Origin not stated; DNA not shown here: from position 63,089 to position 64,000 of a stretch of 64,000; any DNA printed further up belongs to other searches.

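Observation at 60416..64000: SipW-type signal peptidase locus with two TasA-like substrates and two unknown membrane proteins, replacing the usual neighbourhood upstream of ksgA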

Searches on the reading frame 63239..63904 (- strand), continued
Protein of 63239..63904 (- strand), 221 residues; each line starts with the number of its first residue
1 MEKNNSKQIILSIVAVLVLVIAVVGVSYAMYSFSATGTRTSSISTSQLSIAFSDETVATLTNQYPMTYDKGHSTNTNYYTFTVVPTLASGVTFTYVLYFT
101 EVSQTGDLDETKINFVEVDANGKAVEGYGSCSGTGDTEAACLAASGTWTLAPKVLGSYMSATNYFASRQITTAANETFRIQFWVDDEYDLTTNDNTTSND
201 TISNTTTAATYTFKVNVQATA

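Call 61: search_protein_families(library=ncbifam, alignment_id=A8, max_evalue=0.01)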
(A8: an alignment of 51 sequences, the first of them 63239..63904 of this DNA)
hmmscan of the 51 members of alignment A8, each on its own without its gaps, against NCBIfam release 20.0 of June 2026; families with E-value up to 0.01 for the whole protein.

A. member 1, window:63239-63904:- (221 aa): 0 families

B. families by the number of members that match (of 51 scanned): 10 families
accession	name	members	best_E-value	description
NF047961.1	adhesin_HupY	5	8.6e-20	leucine-rich repeat adhesin HupY/LrrG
NF045861.1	glide_Gli349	2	1.5e-09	gliding machinery surface structure protein Gli349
TIGR02167.2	Liste_lipo_26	2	1.7e-09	PARCEL repeat-containing surface protein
NF047342.1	symport_RbsU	2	0.0043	ribose/proton symporter RbsU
NF004285.1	PRK05696.1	1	0.0012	flagellar basal body-associated protein FliL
TIGR03094.1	sulfo_cyanin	1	0.0021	sulfocyanin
NF045896.1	Mbov_0838_LP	1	0.003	Mbov_0838 family PARCEL repeat surface lipoprotein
NF005084.0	PRK06519.1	1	0.0032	beta-ketoacyl-ACP synthase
NF042931.1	SAG1386_EF1546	1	0.0037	SAG1386/EF1546 family surface-associated protein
NF047991.1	RP671aFamTckup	1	0.0084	RP671a family tick cell line-upregulated protein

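Call 62: find_encoding_contigs(protein=P0034, flank=8000, max_places=1)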
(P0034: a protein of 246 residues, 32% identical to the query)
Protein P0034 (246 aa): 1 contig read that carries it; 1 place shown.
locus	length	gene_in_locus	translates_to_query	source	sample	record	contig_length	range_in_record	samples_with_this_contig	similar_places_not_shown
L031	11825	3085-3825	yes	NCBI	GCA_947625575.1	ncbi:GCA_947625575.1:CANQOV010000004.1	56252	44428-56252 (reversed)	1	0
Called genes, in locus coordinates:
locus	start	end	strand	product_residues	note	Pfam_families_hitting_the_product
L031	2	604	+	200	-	?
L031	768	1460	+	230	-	-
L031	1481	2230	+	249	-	-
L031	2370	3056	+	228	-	-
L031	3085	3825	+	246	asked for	-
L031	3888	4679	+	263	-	-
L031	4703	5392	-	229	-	PF04542:Sigma70_r2, PF04545:Sigma70_r4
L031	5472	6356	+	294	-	PF02899:Phage_int_SAM_1, PF13495:Phage_int_SAM_4 (weak), PF00589:Phage_integrase, PF22823:MrpR_C_cat (weak)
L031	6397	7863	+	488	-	PF08245:Mur_ligase_M, PF02875:Mur_ligase_C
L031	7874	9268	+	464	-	PF08245:Mur_ligase_M, PF02875:Mur_ligase_C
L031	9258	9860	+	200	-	PF02677:QueH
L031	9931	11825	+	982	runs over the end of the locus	PF02811:PHP, PF07733:DNA_pol3_alpha, PF17657:DNA_pol3_finger, PF14579:HHH_6, PF01336:tRNA_anti-codon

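Call 63: find_encoding_contigs(protein=P0070, flank=8000, max_places=1)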
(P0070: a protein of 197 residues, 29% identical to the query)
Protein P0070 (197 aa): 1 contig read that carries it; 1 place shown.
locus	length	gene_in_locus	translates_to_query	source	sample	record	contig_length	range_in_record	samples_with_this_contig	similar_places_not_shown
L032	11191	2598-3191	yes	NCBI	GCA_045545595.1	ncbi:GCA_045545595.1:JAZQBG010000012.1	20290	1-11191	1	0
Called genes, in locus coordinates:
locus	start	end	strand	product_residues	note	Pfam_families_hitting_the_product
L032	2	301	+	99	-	?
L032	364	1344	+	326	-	PF01073:3Beta_HSD, PF01370:Epimerase, PF02254:TrkA_N (weak), PF02719:Polysacc_synt_2, PF04321:RmlD_sub_bind, PF07993:NAD_binding_4, PF13460:NAD_binding_10 (weak), PF16363:GDP_Man_Dehyd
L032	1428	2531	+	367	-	-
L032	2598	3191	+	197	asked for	-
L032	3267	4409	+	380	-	PF01594:AI-2E_transport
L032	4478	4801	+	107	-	-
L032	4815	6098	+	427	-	PF25888:WHD_DnaB, PF07261:DnaB_2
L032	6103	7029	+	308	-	PF03969:AFG1_ATPase, PF01695:IstB_IS21 (weak)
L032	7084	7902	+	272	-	-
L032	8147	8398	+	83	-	-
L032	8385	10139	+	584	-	PF07973:tRNA_SAD, PF00587:tRNA-synt_2b, PF03129:HGTP_anticodon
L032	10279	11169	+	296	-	PF17761:DUF1016_N, PF06250:YhcG_C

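Call 64: find_encoding_contigs(protein=P0041, flank=8000, max_places=1)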
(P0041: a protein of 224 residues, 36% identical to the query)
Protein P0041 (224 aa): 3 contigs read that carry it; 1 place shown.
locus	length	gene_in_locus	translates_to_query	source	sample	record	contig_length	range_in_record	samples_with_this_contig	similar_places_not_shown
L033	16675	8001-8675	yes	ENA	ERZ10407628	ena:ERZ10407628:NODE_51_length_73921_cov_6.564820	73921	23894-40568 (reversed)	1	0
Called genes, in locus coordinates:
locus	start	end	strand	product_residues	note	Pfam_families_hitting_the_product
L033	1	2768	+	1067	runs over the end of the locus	PF17757:UvrB_inter, PF02559:CarD_TRCF_RID, PF00270:DEAD, PF00271:Helicase_C, PF03461:TRCF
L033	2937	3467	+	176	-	PF04014:MazE_antitoxin, PF15714:SpoVT_C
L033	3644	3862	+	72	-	-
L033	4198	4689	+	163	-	PF00692:dUTPase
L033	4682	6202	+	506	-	PF00133:tRNA-synt_1, PF01406:tRNA-synt_1e, PF09334:tRNA-synt_1g, PF00133:tRNA-synt_1, PF19303:Anticodon_3, PF08264:Anticodon_1 (weak)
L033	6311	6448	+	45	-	-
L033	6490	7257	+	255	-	PF01026:TatD_DNase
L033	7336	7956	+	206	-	-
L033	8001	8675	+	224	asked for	-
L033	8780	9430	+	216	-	-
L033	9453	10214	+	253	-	-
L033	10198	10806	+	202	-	-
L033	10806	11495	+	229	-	-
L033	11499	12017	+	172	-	-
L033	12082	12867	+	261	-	PF00398:RrnaAD, PF13649:Methyltransf_25 (weak)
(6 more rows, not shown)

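Call 66: list_cluster_members(proteins=[P0170, P0173, P0188, P0251, P0184, P0190, P0138, P0166, P0194, P0245])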
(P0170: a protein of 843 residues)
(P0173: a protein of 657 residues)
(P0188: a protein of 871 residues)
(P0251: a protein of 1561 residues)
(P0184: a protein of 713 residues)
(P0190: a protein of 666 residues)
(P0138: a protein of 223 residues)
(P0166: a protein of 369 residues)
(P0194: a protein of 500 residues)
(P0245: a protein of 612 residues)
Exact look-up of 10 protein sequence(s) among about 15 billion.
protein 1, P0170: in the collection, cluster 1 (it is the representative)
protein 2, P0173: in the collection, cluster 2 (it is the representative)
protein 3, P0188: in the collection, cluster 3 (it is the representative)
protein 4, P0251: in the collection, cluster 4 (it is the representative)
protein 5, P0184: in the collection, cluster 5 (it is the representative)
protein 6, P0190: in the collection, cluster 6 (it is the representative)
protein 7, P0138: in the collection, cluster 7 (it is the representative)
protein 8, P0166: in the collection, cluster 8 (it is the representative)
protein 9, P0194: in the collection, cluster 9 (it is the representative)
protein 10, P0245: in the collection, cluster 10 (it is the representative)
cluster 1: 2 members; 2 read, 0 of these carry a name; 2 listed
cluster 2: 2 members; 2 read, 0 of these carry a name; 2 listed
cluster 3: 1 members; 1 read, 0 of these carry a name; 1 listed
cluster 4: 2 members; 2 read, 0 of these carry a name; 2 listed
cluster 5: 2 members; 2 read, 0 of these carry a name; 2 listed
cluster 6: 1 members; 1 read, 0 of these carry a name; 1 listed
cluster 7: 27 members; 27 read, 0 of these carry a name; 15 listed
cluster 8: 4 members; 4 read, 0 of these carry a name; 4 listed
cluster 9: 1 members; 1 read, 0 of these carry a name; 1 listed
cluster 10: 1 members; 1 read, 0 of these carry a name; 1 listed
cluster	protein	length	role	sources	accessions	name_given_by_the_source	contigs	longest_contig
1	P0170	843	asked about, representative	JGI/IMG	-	-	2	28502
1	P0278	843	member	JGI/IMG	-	-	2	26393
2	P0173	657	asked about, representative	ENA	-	-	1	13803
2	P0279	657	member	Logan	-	-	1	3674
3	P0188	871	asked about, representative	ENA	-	-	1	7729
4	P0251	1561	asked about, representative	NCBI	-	-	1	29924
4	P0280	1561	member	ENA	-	-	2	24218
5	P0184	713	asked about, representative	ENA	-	-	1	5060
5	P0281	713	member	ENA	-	-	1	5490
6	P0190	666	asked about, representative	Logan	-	-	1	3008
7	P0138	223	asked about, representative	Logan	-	-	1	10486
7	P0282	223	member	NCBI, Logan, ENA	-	-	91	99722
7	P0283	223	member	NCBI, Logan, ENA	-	-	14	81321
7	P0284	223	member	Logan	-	-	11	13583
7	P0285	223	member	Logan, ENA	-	-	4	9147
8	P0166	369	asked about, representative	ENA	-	-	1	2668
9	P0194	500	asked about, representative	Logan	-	-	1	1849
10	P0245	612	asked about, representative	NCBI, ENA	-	-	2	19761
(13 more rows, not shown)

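Call 76: search_protein_families(library=pfam, proteins=[L008:12093-12611:+], max_evalue=10)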
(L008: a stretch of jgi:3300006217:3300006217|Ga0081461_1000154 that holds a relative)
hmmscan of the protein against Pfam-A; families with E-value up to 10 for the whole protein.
L008:12093-12611:+ (173 aa): 5 families
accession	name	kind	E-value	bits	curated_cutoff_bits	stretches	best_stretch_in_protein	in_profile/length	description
PF16400.11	DUF5008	-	0.011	16.1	25.4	2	110-140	51-81/109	Domain of unknown function (DUF5008)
PF11239.13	DUF3040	-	0.024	15.3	24.7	1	9-40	37-67/84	Protein of unknown function (DUF3040)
PF07140.17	IFNGR1_D2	-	0.032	14.9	28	1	55-100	13-59/108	Interferon gamma receptor (IFNGR1), D2 domain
PF07760.16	DUF1616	-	0.044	13.4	31.6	1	28-106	161-236/307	Protein of unknown function (DUF1616)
PF10430.15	Ig_Tie2_1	-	0.18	12.6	25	1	47-109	11-73/95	Tie-2 Ig-like domain 1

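Call 91: search_protein_families(library=pfam, proteins=[P0201, P0265, P0200, P0239, P0229, P0231, P0257, P0226, P0228, P0198], max_evalue=1)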
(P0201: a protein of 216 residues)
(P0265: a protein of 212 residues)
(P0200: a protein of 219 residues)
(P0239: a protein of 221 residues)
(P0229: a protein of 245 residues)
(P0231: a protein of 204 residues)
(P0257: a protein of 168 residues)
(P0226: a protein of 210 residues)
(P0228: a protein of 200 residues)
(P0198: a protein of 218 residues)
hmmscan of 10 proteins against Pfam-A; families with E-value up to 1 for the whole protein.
P0201 (216 aa): 1 family
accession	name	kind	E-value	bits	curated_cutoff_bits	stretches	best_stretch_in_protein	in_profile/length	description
PF24277.2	DmsR_N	-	0.16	12.6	27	1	126-179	31-80/143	DmsR, N-terminal domain-like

P0265 (212 aa): 2 families
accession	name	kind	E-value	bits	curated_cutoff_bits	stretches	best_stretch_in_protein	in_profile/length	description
PF24284.1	DUF7472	-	0.0011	19.6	27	1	1-38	1-40/65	Family of unknown function (DUF7472)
PF12704.14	MacB_PCD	-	0.055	14.2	27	1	12-90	2-75/207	MacB-like periplasmic core domain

P0200 (219 aa): 1 family
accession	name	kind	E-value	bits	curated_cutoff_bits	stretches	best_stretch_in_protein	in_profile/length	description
PF07790.16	Pilin_N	-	0.4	12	25.2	0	22-72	6-58/78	Archaeal Type IV pilin, N-terminal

P0239 (221 aa): 2 families
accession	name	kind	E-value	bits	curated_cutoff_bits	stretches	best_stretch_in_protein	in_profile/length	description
PF06781.17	CrgA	-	0.047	14.3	24.8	1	4-43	19-58/89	Cell division protein CrgA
PF06024.17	Orf78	-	0.19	12.5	29.4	1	5-41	50-86/101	Orf78 (ac78)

P0229 (245 aa): 3 families
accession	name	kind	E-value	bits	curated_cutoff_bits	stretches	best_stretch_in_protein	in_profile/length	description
PF24284.1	DUF7472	-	0.043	14.4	27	1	21-53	8-39/65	Family of unknown function (DUF7472)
PF17963.7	Big_9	-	0.08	14.3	23.6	1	66-135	12-80/89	Bacterial Ig domain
PF09889.16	DUF2116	-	0.14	12.6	26.8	1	9-39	26-56/59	Probable treble clef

P0231 (204 aa): 0 families

P0257 (168 aa): 1 family
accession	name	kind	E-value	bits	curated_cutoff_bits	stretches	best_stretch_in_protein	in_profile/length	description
PF24334.1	DUF7502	-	0.068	13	27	1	6-109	150-247/281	Family of unknown function (DUF7502)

P0226 (210 aa): 1 family
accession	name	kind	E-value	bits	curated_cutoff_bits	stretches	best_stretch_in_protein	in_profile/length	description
PF24334.1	DUF7502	-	0.075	12.8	27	1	6-89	150-232/281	Family of unknown function (DUF7502)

P0228 (200 aa): 1 family
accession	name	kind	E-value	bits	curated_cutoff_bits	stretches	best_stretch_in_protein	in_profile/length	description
PF01835.25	MG2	-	0.05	14.4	32.8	1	92-131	13-52/96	MG2 domain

P0198 (218 aa): 2 families
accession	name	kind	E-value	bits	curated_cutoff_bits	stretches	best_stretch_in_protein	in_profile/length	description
PF14564.11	Membrane_bind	-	0.0052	17.6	25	1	37-86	62-109/110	Membrane binding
PF17638.7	UL42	-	0.3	11.5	25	1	16-47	88-120/125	HCMV UL42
